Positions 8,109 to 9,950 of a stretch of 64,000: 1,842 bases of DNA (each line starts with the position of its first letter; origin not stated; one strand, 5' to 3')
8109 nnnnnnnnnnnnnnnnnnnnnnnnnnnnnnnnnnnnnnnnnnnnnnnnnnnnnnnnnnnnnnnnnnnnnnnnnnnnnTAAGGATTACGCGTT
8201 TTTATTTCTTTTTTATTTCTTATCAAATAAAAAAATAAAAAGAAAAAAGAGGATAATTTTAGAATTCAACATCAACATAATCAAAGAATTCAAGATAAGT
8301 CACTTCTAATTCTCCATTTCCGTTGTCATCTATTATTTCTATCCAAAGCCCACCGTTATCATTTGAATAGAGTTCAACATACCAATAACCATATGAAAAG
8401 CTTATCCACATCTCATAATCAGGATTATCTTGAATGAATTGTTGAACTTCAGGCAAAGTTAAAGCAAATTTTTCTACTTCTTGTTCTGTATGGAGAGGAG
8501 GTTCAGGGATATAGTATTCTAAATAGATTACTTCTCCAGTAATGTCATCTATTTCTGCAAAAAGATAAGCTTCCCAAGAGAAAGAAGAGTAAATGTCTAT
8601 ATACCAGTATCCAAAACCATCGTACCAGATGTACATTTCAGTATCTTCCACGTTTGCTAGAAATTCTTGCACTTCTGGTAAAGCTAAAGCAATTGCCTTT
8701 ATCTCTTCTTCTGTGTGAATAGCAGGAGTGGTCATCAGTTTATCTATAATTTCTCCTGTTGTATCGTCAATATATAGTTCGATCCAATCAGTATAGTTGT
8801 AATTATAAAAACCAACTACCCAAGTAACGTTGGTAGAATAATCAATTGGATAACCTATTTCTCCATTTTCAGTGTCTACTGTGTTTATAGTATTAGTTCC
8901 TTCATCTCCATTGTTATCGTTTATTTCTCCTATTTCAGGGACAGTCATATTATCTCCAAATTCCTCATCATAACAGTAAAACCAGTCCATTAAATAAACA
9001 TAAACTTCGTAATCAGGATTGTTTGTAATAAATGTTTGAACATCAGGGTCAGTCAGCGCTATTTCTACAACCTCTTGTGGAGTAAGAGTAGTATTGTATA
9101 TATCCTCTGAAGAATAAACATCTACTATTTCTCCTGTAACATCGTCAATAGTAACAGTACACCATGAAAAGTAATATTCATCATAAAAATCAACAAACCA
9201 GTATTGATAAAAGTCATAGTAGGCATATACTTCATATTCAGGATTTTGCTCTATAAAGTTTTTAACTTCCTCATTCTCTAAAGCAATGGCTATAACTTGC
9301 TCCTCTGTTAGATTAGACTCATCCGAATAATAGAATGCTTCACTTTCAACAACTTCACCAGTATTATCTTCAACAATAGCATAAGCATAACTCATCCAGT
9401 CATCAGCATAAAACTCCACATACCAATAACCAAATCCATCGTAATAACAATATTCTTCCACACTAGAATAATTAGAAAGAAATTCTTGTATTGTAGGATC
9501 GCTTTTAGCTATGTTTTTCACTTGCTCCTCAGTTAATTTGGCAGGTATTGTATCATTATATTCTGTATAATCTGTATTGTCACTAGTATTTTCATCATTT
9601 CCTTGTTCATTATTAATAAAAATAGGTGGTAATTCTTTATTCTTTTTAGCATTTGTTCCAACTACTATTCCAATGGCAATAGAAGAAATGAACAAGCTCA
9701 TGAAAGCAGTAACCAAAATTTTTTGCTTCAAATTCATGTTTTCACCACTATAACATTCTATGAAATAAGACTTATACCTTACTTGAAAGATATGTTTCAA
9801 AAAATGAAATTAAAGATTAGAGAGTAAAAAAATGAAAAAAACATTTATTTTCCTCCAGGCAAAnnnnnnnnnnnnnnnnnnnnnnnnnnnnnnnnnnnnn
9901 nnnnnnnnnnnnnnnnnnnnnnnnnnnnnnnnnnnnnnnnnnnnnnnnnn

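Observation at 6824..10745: Candidate three-gene metal module: CDF exporter, secreted acidic PepSY-repeat protein, and membrane-anchored winged-helix regulator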

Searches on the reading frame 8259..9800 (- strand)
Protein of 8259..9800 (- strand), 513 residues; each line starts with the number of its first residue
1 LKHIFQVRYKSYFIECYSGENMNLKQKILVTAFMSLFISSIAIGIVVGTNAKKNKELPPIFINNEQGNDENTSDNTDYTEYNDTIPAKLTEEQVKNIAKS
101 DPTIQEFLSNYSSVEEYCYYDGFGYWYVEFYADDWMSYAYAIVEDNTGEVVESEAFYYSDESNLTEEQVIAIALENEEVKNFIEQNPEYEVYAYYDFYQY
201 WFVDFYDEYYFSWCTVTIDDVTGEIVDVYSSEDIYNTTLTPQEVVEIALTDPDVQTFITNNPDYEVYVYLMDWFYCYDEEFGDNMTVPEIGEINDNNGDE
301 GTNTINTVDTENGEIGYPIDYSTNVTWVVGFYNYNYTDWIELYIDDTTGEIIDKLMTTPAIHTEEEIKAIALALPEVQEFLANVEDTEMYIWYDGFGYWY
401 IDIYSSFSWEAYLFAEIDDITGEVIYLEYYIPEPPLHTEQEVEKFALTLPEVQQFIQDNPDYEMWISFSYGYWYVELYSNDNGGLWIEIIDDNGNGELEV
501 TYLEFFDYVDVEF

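Call 3: search_protein_families(library=pfam, proteins=[window:8259-9800:-], max_evalue=1)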
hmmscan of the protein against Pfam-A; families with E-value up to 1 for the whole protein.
window:8259-9800:- (513 aa): 4 families
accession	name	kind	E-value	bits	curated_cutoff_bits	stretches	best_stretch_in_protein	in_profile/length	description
PF07319.16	DnaI_N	-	3.4e-05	24.8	24.1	0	242-263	22-43/94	Primosomal protein DnaI N-terminus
PF07533.21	BRK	-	0.0013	18.8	23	0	177-191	27-41/44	BRK domain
PF23195.1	UBQLN1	-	0.0053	16.9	27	0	167-188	19-40/70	Ubiquilin-1-like domain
PF19599.4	DUF6104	-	0.017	15.8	27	0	167-190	18-40/58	Family of unknown function (DUF6104)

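Call 4: search_protein_families(library=ncbifam, proteins=[window:8259-9800:-], max_evalue=1)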
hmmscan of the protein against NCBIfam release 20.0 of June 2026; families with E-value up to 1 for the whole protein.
window:8259-9800:- (513 aa): 1 family
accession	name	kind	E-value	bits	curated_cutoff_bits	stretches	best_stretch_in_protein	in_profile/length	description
NF037971.1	lipo_BcpO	exception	0.24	11.7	80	1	323-340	39-56/66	CDI system lipoprotein BcpO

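Call 7: find_homologous_proteins(query=window:8259-9737:-)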
Query window:8259-9737:- (492 aa): 24 proteins with E <= 0.001 among 8000 candidates.
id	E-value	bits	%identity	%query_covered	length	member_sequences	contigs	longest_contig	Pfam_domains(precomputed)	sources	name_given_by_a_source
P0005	0.0e+0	1106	100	100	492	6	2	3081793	-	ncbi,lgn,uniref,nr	ncbi:MAG: hypothetical protein K9W45_03465 [Candidatus Heimdallarchaeum aukensis]|uniref:PepSY domai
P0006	1.1e-137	478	50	99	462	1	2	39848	-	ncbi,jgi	ncbi:MAG: hypothetical protein ACTSQE_06440 [Candidatus Heimdallarchaeaceae archaeon]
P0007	3.5e-109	384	44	99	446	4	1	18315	-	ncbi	ncbi:MAG: hypothetical protein ACTSX6_03185 [Candidatus Heimdallarchaeaceae archaeon]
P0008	6.9e-108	380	44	97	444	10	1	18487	-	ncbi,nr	ncbi:MAG: hypothetical protein GPJ51_06915 [Candidatus Heimdallarchaeota archaeon]|nr:hypothetical p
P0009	4.3e-107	377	45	96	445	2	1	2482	-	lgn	-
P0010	3.0e-100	355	43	99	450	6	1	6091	-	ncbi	-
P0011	7.9e-97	343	42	99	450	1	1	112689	-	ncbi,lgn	-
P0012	9.5e-96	340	41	100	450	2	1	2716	-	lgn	-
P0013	5.7e-95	337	42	96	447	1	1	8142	-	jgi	-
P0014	1.8e-91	326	41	98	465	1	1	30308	-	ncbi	-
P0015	1.1e-66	244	42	72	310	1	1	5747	-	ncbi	ncbi:MAG: hypothetical protein ACTSP3_06950, partial [Candidatus Heimdallarchaeaceae archaeon]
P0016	3.5e-40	157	32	64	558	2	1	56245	-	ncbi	-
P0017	3.8e-36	143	30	70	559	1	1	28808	-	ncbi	ncbi:MAG: hypothetical protein ACFFDC_04165 [Promethearchaeota archaeon]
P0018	2.5e-35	141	31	60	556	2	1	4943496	-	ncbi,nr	ncbi:MAG: hypothetical protein JSW11_04890 [Candidatus Heimdallarchaeota archaeon]|nr:MAG: hypotheti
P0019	8.3e-35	139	28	66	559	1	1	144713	-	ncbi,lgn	ncbi:MAG: hypothetical protein ACFFB5_18150 [Promethearchaeota archaeon]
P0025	9.5e-31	125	23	89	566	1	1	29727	-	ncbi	ncbi:MAG: hypothetical protein ACFFAE_05170 [Candidatus Hodarchaeota archaeon]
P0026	1.3e-30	125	28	93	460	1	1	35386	-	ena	-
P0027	5.6e-24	103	26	93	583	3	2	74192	-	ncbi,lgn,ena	-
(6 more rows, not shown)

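Call 8: find_encoding_contigs(protein=P0013, flank=6000, max_places=2)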
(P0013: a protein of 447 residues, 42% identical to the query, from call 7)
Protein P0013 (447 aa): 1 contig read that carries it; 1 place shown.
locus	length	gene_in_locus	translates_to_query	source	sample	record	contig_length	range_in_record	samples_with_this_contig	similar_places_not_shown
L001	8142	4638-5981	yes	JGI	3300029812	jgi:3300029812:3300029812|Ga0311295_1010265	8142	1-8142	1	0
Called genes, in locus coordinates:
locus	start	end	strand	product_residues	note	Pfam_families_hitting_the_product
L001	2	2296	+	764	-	?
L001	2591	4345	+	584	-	-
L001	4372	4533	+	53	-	-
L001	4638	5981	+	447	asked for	-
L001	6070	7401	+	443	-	PF01047:MarR (weak), PF12802:MarR_2, PF13412:HTH_24, PF24034:DUF7343 (weak)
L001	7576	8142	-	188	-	?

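Call 9: find_encoding_contigs(protein=P0006, flank=6000, max_places=2)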
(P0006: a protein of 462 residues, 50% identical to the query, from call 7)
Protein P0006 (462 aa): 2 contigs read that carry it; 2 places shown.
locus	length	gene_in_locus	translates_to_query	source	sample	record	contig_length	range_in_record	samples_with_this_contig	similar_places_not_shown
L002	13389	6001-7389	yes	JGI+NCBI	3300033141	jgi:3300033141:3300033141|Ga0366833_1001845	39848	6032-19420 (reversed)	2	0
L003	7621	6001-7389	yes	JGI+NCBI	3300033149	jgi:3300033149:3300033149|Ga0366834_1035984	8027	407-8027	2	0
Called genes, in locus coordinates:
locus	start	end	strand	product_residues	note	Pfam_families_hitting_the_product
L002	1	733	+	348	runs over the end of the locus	-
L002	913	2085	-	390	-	-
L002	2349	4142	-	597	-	PF08439:Peptidase_M3_N, PF01432:Peptidase_M3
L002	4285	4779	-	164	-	-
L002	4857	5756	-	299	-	PF05653:Mg_trans_NIPA (weak)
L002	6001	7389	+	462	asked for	-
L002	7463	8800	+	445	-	PF01047:MarR (weak), PF13412:HTH_24, PF24034:DUF7343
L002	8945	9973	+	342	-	PF01636:APH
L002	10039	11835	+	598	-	PF00496:SBP_bac_5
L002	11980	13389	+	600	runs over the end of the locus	PF00496:SBP_bac_5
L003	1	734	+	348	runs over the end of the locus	-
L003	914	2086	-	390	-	-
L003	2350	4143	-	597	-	PF08439:Peptidase_M3_N, PF01432:Peptidase_M3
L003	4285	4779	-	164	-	-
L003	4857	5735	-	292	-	PF05653:Mg_trans_NIPA (weak)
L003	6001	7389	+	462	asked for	-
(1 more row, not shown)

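Call 10: find_encoding_contigs(protein=P0011, flank=6000, max_places=2)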
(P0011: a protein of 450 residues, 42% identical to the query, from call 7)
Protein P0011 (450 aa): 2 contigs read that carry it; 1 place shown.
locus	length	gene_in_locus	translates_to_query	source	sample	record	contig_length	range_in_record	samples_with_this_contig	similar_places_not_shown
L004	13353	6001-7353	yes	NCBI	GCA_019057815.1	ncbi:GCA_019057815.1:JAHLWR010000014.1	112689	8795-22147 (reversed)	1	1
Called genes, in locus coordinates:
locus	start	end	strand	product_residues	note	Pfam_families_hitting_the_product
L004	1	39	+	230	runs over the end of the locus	-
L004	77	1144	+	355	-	PF21948:LplA-B_cat, PF10437:Lip_prot_lig_C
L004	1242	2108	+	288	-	PF02645:DegV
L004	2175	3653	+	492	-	PF01546:Peptidase_M20, PF07687:M20_dimer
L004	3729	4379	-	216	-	-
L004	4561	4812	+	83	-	-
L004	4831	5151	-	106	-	PF02635:DsrE (weak)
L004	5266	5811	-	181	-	PF04191:PEMT (weak), PF01222:ERG4_ERG24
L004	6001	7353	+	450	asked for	-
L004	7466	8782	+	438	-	PF12802:MarR_2, PF13412:HTH_24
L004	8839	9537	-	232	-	PF00583:Acetyltransf_1 (weak), PF13508:Acetyltransf_7 (weak), PF13673:Acetyltransf_10 (weak)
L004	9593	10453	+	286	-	PF02645:DegV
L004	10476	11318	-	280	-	PF00561:Abhydrolase_1 (weak), PF12146:Hydrolase_4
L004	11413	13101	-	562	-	PF13231:PMT_2 (weak)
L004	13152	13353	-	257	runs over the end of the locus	PF01869:BcrAD_BadFG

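Call 12: find_encoding_contigs(protein=P0018, flank=6000, max_places=1)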
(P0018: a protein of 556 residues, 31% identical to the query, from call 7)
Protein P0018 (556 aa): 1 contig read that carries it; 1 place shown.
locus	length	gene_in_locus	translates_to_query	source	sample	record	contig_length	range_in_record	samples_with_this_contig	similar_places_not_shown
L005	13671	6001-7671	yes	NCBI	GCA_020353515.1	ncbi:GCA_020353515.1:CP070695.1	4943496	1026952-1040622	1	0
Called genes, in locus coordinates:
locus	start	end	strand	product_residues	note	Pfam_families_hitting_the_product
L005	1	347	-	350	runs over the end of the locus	PF00483:NTP_transferase, PF12804:NTP_transf_3 (weak), PF22640:ManC_GMP_beta-helix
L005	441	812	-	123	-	PF00072:Response_reg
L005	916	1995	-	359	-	PF04055:Radical_SAM, PF19288:CofH_C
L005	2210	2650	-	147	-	-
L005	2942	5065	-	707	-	-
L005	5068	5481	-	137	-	PF03551:PadR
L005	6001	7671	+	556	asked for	-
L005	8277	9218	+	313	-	PF01047:MarR, PF12802:MarR_2 (weak), PF24034:DUF7343, PF25213:HVO_A0261_N (weak)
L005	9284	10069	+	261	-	PF04414:tRNA_deacylase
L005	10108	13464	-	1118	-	PF02608:Bmp, PF05048:NosD, PF13229:Beta_helix, PF05048:NosD, PF13229:Beta_helix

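Call 13: find_encoding_contigs(protein=P0019, flank=6000, max_places=1)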
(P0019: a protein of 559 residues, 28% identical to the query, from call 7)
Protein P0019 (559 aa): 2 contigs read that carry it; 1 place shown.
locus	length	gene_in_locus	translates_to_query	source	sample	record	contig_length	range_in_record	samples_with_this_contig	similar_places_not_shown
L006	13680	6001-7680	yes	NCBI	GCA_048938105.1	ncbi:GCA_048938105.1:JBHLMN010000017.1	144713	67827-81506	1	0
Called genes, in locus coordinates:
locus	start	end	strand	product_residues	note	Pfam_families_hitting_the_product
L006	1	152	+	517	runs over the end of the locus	-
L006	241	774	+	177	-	-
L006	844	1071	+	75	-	-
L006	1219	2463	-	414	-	PF07690:MFS_1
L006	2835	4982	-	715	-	-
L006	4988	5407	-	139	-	PF03551:PadR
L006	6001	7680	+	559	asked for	-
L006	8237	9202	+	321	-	PF01978:TrmB (faint), PF13412:HTH_24 (faint), PF01047:MarR, PF09339:HTH_IclR (weak), PF12802:MarR_2, PF24034:DUF7343, PF25213:HVO_A0261_N, PF13545:HTH_Crp_2 (weak)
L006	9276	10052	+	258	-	PF04414:tRNA_deacylase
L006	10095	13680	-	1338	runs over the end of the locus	PF02608:Bmp, PF05048:NosD, PF13229:Beta_helix, PF05048:NosD, PF13229:Beta_helix, PF05048:NosD, PF13229:Beta_helix, PF05048:NosD, +5 more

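Call 14: find_encoding_contigs(protein=P0025, flank=6000, max_places=1)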
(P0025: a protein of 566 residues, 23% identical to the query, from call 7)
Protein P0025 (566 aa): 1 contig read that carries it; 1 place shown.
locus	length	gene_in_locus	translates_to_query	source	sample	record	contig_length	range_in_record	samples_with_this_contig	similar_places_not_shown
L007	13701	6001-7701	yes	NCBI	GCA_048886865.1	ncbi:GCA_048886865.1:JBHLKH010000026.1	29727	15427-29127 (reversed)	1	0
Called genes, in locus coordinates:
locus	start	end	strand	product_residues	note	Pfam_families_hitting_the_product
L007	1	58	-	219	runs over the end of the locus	PF01891:CbiM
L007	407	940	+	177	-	-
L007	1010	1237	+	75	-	-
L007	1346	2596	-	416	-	PF07690:MFS_1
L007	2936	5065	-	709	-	-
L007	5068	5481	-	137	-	PF03551:PadR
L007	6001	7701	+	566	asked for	-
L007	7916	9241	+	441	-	PF01022:HTH_5 (faint), PF01047:MarR, PF09339:HTH_IclR (weak), PF12802:MarR_2, PF24034:DUF7343, PF25213:HVO_A0261_N (weak), PF13545:HTH_Crp_2 (weak)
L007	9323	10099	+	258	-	PF04414:tRNA_deacylase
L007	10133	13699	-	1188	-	PF02608:Bmp, PF05048:NosD, PF13229:Beta_helix, PF13229:Beta_helix, PF05048:NosD, PF13229:Beta_helix, PF05048:NosD, PF13229:Beta_helix, +1 more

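Call 17: search_protein_families(library=pfam, alignment_id=A1, max_evalue=10)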
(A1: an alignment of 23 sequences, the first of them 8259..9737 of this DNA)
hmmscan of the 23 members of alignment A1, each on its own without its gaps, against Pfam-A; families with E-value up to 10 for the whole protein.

A. member 1, window:8259-9737:- (492 aa): 4 families
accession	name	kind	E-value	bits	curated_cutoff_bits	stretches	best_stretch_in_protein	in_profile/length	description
PF07319.16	DnaI_N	-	2.7e-05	25.1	24.1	0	221-242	22-43/94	Primosomal protein DnaI N-terminus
PF07533.21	BRK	-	0.0011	19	23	1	156-170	27-41/44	BRK domain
PF23195.1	UBQLN1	-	0.0043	17.2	27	1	146-167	19-40/70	Ubiquilin-1-like domain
PF19599.4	DUF6104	-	0.015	16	27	0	146-169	18-40/58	Family of unknown function (DUF6104)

B. families by the number of members that match (of 23 scanned): 20 families
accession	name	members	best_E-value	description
PF03413.25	PepSY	7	0.0027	Peptidase propeptide and YPEB domain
PF07319.16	DnaI_N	3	2.7e-05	Primosomal protein DnaI N-terminus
PF00665.32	rve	3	0.00065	Integrase core domain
PF07533.21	BRK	3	0.0011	BRK domain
PF23195.1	UBQLN1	3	0.0041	Ubiquilin-1-like domain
PF19599.4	DUF6104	3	0.0055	Family of unknown function (DUF6104)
PF16586.11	DUF5060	1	0.0003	Domain of unknown function (DUF5060)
PF17549.7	Phage_Gp17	1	0.0034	Gene Product 17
PF10926.14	DUF2800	1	0.0034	Protein of unknown function (DUF2800)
PF16244.11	DUF4901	1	0.0051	YcdB, YcdC repeated domain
PF20715.2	DUF6827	1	0.012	Domain of unknown function (DUF6827)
PF20860.2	Dicers_N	1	0.023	Dicers, N-terminal domain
PF05088.18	Bac_GDH_CD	1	0.05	Bacterial NAD-glutamate dehydrogenase, catalytic domain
PF22652.1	DUF7006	1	0.056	Family of unknown function (DUF7006)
PF07348.17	Syd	1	0.072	Syd protein (SUKH-2)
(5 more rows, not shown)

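Call 31: predict_structure(alignment_id=A1)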
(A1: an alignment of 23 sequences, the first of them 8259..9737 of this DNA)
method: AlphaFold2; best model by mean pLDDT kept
length: 492 residues; sequences in the alignment: 23
mean_pLDDT: 79.1   pTM: 0.54
mean pLDDT of the five models: 79.1, 78.3, 78.3, 77.4, 76.2
residues with pLDDT >= 90: 269; 70-90: 97; 50-70: 33; < 50: 93
segments of 3 or more residues with pLDDT < 50: 25-61, 252-301, 489-492
pLDDT, mean of each block of 10 residues (from residue 1): 58 61 44 32 30 38 81 98 96 92 94 90 96 91 96 96 89 92 81 91 90 78 94 94 86 38 31 35 34 34 79 84 91 88 97 97 93 92 90 97 95 91 97 95 92 93 93 84 76 33
secondary structure, 60 per line:
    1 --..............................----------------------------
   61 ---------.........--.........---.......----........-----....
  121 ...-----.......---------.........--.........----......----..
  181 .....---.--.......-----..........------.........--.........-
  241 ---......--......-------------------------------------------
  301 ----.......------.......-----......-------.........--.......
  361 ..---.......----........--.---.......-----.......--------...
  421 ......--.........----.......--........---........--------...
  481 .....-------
elements in order: H3-32 H70-78 H81-89 E93-99 E104-111 E117-123 E129-135 H145-153 H156-164 E169-174 E179-185 E192-198 E204-209 H210-213 H220-228 H231-239 E244-249 H252-257 E305-311 E318-324 E330-335 H343-351 H354-362 E366-372 E377-384 E391-397 E403-409 H418-426 H429-437 E442-448 E451-458 E462-469 E478-485
